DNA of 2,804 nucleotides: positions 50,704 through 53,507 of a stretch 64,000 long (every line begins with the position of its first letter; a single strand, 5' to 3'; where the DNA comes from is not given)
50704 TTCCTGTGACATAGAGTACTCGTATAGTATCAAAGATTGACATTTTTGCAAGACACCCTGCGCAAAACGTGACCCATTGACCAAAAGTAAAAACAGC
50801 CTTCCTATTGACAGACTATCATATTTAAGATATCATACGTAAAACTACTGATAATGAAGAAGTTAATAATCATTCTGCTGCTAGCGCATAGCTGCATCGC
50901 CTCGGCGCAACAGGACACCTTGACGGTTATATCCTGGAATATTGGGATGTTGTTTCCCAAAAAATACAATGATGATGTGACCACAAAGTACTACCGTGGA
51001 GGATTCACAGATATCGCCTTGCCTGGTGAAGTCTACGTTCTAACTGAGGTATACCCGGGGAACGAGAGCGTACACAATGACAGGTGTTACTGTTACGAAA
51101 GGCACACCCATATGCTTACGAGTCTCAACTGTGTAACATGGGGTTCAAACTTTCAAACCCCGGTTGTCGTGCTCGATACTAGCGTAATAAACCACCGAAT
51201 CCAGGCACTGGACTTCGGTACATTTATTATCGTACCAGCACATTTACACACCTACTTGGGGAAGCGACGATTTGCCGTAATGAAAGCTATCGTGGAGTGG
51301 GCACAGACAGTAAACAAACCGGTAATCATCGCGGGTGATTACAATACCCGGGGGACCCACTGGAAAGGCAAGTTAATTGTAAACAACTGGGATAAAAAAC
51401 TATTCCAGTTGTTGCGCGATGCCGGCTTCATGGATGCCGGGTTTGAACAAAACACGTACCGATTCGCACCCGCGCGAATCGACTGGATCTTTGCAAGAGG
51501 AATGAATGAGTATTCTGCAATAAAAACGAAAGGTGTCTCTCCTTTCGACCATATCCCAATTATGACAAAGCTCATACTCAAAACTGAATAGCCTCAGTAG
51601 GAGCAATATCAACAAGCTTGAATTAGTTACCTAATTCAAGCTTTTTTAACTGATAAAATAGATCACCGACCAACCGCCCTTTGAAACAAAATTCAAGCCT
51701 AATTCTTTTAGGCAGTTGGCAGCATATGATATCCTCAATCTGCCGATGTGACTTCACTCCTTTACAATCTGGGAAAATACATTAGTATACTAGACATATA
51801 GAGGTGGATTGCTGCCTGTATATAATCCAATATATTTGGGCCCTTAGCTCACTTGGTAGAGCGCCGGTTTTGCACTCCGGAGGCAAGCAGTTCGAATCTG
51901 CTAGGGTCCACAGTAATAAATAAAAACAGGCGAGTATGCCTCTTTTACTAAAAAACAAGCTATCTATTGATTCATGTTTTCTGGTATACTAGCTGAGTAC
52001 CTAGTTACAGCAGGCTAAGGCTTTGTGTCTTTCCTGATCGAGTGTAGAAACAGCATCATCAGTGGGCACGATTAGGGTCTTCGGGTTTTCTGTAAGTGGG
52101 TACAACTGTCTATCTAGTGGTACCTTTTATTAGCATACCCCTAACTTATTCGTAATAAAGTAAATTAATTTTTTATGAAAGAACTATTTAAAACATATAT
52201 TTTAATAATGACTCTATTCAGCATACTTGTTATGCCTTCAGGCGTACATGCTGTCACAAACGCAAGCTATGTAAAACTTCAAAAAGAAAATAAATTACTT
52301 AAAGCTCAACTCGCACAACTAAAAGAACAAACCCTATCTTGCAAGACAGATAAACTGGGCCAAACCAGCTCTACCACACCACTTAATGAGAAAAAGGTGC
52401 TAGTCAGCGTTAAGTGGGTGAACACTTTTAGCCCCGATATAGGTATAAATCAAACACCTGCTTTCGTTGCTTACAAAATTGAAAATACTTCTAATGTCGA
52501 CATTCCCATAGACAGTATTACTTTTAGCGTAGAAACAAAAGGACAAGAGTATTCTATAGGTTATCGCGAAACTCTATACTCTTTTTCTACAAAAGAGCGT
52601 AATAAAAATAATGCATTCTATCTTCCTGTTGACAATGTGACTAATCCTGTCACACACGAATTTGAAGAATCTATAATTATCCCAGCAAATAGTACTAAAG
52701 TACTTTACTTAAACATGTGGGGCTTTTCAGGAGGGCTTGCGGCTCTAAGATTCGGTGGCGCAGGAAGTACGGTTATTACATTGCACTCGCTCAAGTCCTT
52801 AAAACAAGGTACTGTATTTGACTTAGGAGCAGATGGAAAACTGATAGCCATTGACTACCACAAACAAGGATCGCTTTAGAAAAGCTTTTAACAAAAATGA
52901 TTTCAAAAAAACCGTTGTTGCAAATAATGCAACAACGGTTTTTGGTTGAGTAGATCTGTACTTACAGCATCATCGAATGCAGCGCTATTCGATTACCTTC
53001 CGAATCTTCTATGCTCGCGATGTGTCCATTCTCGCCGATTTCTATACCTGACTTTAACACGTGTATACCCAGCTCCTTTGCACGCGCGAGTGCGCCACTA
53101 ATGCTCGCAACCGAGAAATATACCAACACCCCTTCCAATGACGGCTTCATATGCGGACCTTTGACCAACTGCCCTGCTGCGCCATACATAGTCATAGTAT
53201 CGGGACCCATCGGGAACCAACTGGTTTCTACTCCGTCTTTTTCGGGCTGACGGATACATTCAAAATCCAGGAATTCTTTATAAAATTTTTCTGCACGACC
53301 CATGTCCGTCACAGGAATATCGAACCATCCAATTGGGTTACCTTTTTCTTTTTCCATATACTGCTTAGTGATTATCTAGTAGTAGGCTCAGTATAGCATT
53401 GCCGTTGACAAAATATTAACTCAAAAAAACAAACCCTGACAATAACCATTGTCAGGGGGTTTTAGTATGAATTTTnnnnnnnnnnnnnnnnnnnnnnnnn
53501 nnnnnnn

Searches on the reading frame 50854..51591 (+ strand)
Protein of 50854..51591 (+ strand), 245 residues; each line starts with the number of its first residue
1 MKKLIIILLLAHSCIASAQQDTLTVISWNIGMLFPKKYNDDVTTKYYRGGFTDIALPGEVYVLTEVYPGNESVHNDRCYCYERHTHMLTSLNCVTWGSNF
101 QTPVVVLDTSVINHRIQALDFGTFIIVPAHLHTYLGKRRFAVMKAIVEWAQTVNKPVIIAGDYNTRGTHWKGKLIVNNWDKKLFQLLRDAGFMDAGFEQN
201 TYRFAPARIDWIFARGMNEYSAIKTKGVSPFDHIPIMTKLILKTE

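Call 3: search_protein_families(library=pfam, proteins=[window:50854-51591:+], max_evalue=1)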
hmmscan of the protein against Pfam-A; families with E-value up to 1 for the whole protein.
window:50854-51591:+ (245 aa): 2 families
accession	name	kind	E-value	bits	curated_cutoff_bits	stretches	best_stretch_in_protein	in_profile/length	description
PF03372.29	Exo_endo_phos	-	1.7e-06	28.4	24.5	1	108-216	115-204/225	Endonuclease/Exonuclease/phosphatase family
PF14529.12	Exo_endo_phos_2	-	0.025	14.9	27.4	1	149-193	24-68/117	Endonuclease-reverse transcriptase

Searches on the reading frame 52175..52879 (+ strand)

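Call 3: search_protein_families(library=pfam, proteins=[window:52175-52879:+], max_evalue=1)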
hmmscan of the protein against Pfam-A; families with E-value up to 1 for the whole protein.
window:52175-52879:+ (234 aa): 2 families
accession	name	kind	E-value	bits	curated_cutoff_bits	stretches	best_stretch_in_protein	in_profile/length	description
PF12808.12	Mto2_bdg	-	0.16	12.7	22.3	1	34-52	33-51/52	Micro-tubular organiser Mto1 C-term Mto2-binding region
PF02183.23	HALZ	-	0.17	12.5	28.1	1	31-52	20-41/43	Homeobox associated leucine zipper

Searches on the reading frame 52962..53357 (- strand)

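Call 3: search_protein_families(library=pfam, proteins=[window:52962-53357:-], max_evalue=1)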
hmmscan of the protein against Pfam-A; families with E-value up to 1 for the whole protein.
window:52962-53357:- (131 aa): 4 families
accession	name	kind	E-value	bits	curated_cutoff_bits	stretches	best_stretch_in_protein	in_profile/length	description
PF00903.31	Glyoxalase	-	1.7e-08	35.3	20.6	1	9-125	2-120/121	Glyoxalase/Bleomycin resistance protein/Dioxygenase superfamily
PF22677.2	Ble-like_N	-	0.00015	21.9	24.5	1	11-38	4-33/41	Bleomycin resistance protein-like N-terminal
PF13669.12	Glyoxalase_4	-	0.0031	18.2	27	1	14-113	5-106/109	Glyoxalase/Bleomycin resistance protein/Dioxygenase superfamily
PF18029.7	Glyoxalase_6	-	0.24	12.5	23.6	1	16-125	6-104/106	Glyoxalase-like domain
